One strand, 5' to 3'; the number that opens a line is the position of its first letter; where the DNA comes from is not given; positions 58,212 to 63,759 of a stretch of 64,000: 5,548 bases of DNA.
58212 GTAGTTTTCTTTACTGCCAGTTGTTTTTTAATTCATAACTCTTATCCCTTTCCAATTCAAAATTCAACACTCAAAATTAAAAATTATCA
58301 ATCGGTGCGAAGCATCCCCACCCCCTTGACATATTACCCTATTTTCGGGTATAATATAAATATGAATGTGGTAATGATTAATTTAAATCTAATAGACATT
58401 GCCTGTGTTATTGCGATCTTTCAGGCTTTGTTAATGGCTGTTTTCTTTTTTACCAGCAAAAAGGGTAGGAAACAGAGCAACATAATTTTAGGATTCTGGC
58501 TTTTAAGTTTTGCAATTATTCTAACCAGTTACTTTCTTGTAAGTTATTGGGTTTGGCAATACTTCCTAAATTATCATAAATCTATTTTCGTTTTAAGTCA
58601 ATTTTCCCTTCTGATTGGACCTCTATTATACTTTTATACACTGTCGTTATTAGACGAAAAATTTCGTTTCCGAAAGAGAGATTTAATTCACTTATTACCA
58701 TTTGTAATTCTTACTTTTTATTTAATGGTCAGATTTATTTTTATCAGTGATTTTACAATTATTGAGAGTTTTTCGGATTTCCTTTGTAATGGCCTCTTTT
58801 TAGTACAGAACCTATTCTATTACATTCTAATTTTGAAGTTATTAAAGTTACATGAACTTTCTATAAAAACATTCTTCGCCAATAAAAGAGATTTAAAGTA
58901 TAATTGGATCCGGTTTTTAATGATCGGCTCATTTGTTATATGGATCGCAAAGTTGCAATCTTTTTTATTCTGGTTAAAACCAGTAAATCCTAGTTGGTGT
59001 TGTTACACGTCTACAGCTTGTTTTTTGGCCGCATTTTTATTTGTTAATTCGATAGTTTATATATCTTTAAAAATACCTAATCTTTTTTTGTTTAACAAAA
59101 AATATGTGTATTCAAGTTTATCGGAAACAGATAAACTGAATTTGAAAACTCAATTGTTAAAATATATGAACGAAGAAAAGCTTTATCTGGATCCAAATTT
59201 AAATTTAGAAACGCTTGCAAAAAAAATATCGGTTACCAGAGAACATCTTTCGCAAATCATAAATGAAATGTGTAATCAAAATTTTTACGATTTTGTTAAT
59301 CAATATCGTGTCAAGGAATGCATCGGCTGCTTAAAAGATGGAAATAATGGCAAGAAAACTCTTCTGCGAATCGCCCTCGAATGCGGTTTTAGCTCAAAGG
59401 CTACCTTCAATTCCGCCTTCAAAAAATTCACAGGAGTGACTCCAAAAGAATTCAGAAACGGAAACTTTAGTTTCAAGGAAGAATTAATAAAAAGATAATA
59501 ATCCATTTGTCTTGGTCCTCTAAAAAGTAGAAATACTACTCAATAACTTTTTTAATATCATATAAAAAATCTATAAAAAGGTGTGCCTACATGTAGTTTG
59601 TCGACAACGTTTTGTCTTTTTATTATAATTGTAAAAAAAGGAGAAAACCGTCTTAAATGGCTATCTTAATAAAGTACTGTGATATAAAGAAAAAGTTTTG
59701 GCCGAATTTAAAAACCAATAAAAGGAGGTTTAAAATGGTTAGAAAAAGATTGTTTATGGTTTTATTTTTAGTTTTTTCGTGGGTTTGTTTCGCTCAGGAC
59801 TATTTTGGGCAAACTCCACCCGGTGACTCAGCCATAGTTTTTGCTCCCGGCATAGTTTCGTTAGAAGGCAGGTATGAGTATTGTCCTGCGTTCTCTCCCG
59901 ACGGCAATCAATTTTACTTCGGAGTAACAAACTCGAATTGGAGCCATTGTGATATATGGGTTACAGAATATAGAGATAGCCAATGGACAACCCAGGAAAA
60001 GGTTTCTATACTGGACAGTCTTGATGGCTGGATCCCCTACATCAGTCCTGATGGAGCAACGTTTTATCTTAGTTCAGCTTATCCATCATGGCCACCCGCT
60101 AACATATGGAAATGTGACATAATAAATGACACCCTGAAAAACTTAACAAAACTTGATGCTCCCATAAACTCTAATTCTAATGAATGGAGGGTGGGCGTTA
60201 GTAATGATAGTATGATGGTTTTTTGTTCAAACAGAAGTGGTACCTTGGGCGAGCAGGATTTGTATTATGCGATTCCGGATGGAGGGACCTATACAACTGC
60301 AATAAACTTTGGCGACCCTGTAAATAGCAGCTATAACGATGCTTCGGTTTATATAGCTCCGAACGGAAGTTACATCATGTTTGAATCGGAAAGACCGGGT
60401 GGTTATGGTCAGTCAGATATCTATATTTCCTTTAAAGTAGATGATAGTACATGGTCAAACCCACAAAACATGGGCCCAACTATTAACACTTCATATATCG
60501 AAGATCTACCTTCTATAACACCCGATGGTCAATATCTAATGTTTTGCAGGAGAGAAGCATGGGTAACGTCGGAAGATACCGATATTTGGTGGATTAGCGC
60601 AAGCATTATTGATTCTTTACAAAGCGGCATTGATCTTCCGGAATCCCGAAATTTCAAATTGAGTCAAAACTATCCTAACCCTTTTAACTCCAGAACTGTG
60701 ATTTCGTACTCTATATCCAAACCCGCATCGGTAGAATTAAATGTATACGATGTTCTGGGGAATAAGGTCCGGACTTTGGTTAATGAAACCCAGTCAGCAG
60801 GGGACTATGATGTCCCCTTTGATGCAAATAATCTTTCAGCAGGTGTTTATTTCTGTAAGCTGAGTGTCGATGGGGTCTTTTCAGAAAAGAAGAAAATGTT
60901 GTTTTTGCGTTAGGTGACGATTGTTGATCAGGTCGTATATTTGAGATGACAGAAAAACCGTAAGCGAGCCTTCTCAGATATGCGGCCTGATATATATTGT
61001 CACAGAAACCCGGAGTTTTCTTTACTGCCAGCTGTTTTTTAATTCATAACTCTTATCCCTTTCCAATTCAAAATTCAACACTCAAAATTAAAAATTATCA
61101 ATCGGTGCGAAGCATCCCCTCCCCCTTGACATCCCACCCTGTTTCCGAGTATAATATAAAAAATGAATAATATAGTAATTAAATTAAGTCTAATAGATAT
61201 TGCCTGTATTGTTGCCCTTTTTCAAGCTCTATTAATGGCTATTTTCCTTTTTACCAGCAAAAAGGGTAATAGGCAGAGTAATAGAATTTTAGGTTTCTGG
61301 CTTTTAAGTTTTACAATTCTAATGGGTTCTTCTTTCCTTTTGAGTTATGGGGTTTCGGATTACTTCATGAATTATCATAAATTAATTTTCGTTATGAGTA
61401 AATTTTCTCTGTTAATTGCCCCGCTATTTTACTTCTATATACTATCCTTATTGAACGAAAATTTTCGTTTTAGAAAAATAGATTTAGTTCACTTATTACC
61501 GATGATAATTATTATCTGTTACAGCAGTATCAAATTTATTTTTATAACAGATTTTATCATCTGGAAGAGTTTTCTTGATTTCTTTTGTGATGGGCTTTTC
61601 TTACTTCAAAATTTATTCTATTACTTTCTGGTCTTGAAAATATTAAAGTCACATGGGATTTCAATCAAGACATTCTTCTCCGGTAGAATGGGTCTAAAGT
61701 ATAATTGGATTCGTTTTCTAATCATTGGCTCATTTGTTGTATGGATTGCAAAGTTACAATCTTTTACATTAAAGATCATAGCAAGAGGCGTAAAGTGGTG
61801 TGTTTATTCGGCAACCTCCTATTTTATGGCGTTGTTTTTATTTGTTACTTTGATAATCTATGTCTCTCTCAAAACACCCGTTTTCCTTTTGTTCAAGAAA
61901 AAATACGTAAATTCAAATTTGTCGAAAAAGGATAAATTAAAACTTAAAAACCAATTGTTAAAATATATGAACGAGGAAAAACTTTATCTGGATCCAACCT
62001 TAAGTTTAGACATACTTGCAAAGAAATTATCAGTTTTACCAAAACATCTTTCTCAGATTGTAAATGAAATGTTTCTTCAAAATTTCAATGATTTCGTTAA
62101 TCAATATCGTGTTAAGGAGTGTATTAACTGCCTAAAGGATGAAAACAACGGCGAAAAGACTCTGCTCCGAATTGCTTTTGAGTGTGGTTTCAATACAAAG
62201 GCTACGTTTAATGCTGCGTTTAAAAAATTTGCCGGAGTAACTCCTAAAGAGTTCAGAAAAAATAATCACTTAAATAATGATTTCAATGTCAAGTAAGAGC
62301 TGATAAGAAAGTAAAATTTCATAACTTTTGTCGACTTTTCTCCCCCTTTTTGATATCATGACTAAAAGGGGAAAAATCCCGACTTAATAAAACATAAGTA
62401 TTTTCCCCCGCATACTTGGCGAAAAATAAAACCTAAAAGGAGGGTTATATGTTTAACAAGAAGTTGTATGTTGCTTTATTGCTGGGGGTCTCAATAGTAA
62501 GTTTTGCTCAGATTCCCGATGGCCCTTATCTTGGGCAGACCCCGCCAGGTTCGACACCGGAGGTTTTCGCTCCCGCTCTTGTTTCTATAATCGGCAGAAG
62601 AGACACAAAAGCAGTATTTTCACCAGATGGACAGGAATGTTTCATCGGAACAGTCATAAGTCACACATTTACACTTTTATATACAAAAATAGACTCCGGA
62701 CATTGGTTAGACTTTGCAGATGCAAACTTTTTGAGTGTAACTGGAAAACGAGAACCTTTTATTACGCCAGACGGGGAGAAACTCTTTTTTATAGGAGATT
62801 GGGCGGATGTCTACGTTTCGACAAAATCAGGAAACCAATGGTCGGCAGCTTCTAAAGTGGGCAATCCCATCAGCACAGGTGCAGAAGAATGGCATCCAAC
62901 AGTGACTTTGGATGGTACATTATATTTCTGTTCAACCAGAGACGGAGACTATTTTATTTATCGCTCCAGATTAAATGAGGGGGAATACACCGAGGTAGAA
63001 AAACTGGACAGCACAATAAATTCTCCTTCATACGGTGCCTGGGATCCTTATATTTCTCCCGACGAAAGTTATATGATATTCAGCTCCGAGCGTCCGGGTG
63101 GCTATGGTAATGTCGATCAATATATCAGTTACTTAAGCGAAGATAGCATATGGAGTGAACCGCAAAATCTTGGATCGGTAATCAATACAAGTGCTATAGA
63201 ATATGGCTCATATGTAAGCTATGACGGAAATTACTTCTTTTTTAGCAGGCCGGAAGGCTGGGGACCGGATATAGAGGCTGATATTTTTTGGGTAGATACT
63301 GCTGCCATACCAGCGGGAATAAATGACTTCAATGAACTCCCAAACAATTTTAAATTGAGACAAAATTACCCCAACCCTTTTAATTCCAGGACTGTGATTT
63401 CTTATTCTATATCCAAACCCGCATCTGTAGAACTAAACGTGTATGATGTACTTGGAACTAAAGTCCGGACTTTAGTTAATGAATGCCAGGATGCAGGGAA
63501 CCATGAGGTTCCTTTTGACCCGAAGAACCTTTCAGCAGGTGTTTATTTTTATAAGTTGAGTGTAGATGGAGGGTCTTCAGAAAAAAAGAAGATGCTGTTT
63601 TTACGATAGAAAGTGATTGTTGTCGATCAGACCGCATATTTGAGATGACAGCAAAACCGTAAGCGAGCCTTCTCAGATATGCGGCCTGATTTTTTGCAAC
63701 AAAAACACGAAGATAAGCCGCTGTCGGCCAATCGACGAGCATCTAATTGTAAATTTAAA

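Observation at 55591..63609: Triplicated two-gene cassette: 7-TM AraC-type regulator + T9SS-secreted PD40 beta-propeller protein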

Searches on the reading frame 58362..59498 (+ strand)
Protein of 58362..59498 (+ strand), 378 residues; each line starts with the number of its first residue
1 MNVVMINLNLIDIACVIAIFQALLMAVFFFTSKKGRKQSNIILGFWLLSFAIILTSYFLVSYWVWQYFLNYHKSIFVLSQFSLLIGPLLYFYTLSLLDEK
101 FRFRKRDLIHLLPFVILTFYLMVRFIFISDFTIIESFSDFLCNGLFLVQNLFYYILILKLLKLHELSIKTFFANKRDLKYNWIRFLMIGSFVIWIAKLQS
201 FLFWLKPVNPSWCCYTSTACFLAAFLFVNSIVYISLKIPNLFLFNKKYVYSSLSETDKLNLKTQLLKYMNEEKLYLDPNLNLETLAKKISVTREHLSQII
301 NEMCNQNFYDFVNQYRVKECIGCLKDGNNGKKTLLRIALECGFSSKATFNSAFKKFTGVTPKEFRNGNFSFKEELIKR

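Call 3: search_protein_families(library=pfam, proteins=[window:58362-59498:+], max_evalue=0.01)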
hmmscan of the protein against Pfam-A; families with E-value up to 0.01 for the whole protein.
window:58362-59498:+ (378 aa): 3 families
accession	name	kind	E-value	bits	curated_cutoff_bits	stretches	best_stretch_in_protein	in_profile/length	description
PF12833.13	HTH_18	-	1.4e-16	60.9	33.6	1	285-366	1-79/80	Helix-turn-helix domain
PF00165.29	HTH_AraC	-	4.2e-10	39.9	26.6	1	331-366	8-42/42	Bacterial regulatory helix-turn-helix proteins, AraC family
PF13545.12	HTH_Crp_2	-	0.0053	17.1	27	0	275-310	18-53/70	Crp-like helix-turn-helix domain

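Call 4: search_protein_families(library=ncbifam, proteins=[window:58362-59498:+], max_evalue=0.01)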
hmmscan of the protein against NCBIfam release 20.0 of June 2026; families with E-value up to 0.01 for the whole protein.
window:58362-59498:+ (378 aa): 25 families
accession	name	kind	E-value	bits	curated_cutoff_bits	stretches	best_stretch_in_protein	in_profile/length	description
NF047455.1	TF_Staph_AryK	equivalog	5.3e-14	51.4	850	1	233-367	126-258/759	transcriptional regulator AryK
NF007693.0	PRK10371.1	equivalog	4.3e-10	39.3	253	1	257-366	195-298/309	transcriptional regulator MelR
NF007243.0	PRK09685.1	equivalog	2.3e-09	37.1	199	1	277-366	213-300/303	transcriptional regulator FeaR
TIGR04094.1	adjacent_YSIRK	equivalog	1.6e-08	33.9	200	1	261-365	286-383/383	YSIRK-targeted surface antigen transcriptional regulator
NF007584.0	PRK10219.1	equivalog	2.9e-07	30.8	174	1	265-366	10-105/107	superoxide response transcriptional regulator SoxS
NF047788.1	TransRegPocR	equivalog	7.4e-07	28.7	500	1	264-368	193-291/296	transcriptional regulator PocR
NF007860.0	PRK10572.1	equivalog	9.8e-07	27.9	208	1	276-370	196-287/292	arabinose operon transcriptional regulator AraC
NF012228.1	RobA_TF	equivalog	3.7e-06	26.6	380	1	264-367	7-104/286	MDR efflux pump AcrAB transcriptional activator RobA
NF006902.0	PRK09393.1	equivalog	5.5e-06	25.8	425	1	248-366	208-320/327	transcriptional regulator FtrA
NF011701.0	PRK15121.1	equivalog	7.7e-06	25.6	426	1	260-366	5-105/289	MDR efflux pump AcrAB transcriptional activator RobA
NF010028.0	PRK13503.1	equivalog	1.5e-05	24.6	288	1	255-371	168-276/278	HTH-type transcriptional activator RhaS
NF007633.0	PRK10296.1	equivalog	4.7e-05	23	264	1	264-367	176-274/280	transcriptional regulator ChbR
NF049968.1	QhpR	equivalog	7e-05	22.1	250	1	330-365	249-284/284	AraC-like transcriptional regulator QhpR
NF012198.0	MarA_TF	equivalog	7.8e-05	22.8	250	1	275-370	21-113/124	MDR efflux pump AcrAB transcriptional activator MarA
NF008564.0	PRK11511.1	equivalog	0.00011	22.3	202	1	275-369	21-112/127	MDR efflux pump AcrAB transcriptional activator MarA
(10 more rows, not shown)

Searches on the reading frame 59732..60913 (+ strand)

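Call 3: search_protein_families(library=pfam, proteins=[window:59732-60913:+], max_evalue=0.01)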
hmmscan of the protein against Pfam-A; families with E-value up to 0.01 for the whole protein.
window:59732-60913:+ (393 aa): 3 families
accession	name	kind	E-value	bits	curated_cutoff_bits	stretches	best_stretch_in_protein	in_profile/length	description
PF07676.18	PD40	-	8.4e-24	83.4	20.9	3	251-287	5-38/38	WD40-like Beta Propeller Repeat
PF18962.6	Por_Secre_tail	-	3e-10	40.7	27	1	314-387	2-72/75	Secretion system C-terminal sorting domain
PF13860.13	FlgD_ig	-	3.7e-05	24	27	1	324-376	14-72/79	FlgD Ig-like domain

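Call 4: search_protein_families(library=ncbifam, proteins=[window:59732-60913:+], max_evalue=0.01)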
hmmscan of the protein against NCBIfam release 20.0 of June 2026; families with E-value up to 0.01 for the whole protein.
window:59732-60913:+ (393 aa): 7 families
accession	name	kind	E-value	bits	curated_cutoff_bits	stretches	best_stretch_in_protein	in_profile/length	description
NF053607.1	CHU_0125_OmpA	equivalog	1.6e-25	89.7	620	2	43-207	215-385/639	CHU_0125 family OmpA-like outer membrane integrity protein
NF052230.1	T9SS_PorE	exception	5.8e-25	87.6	600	2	51-204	228-387/648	PorE family type IX secretion system protein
TIGR04183.1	Por_Secre_tail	domain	4.5e-10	39.4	23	1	314-382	2-63/72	T9SS type A sorting domain-containing protein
NF052323.1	T9SSA_dep_M6i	equivalog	9.4e-10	37.1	600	1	312-381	959-1028/1043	T9SS-dependent M6-like inactivated metalloprotease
NF038113.1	T9SSA_dep_M36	equivalog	6.5e-07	27.9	885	1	309-387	791-865/869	T9SS-dependent M36 family metallopeptidase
TIGR02800.1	propeller_TolB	equivalog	8.1e-06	25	343.15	1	51-275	195-386/418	Tol-Pal system beta propeller repeat protein TolB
NF033707.1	T9SS_sortase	equivalog_domain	0.00014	19.7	420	1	311-381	999-1079/1095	type IX secretion system sortase PorU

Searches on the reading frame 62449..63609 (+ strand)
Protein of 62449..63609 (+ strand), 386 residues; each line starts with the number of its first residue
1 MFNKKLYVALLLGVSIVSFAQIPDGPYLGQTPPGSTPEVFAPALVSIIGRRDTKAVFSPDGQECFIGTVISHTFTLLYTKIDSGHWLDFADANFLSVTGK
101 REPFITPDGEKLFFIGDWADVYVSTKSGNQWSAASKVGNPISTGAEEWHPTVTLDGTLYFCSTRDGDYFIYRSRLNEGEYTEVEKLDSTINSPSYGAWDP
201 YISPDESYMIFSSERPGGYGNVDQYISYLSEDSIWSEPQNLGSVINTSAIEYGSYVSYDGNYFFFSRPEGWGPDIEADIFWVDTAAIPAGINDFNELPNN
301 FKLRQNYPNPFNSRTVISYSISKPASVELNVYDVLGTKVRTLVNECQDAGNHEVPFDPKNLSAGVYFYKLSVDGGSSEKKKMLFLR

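Call 3: search_protein_families(library=pfam, proteins=[window:62449-63609:+], max_evalue=0.01)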
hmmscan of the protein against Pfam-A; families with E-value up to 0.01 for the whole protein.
window:62449-63609:+ (386 aa): 4 families
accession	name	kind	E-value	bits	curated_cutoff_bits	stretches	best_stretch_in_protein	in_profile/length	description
PF07676.18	PD40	-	4.7e-15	55.5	20.9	2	139-171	3-37/38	WD40-like Beta Propeller Repeat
PF18962.6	Por_Secre_tail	-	1.3e-09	38.7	27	1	307-381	2-73/75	Secretion system C-terminal sorting domain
PF13585.12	CHU_C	-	0.00046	20.7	27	0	321-381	23-81/86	CHU_C Type IX secretion signal domain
PF13860.13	FlgD_ig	-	0.0032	17.9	27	1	317-367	14-70/79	FlgD Ig-like domain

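Call 4: search_protein_families(library=ncbifam, proteins=[window:62449-63609:+], max_evalue=0.01)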
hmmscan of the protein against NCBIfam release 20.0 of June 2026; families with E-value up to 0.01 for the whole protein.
window:62449-63609:+ (386 aa): 7 families
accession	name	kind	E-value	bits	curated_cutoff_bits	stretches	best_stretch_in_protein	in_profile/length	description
NF053607.1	CHU_0125_OmpA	equivalog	5.8e-22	77.9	620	2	169-282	250-359/639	CHU_0125 family OmpA-like outer membrane integrity protein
NF052230.1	T9SS_PorE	exception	2.2e-15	56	600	2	170-266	255-349/648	PorE family type IX secretion system protein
TIGR04183.1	Por_Secre_tail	domain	7.9e-11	41.8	23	1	307-380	2-68/72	T9SS type A sorting domain-containing protein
NF052323.1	T9SSA_dep_M6i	equivalog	4.3e-09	34.9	600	1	306-382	960-1036/1043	T9SS-dependent M6-like inactivated metalloprotease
NF038113.1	T9SSA_dep_M36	equivalog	3.3e-07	28.9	885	1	302-383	791-866/869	T9SS-dependent M36 family metallopeptidase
NF033707.1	T9SS_sortase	equivalog_domain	8.3e-06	23.7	420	1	305-380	1000-1085/1095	type IX secretion system sortase PorU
TIGR02800.1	propeller_TolB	equivalog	0.0042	16.1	343.15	0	57-217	198-345/418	Tol-Pal system beta propeller repeat protein TolB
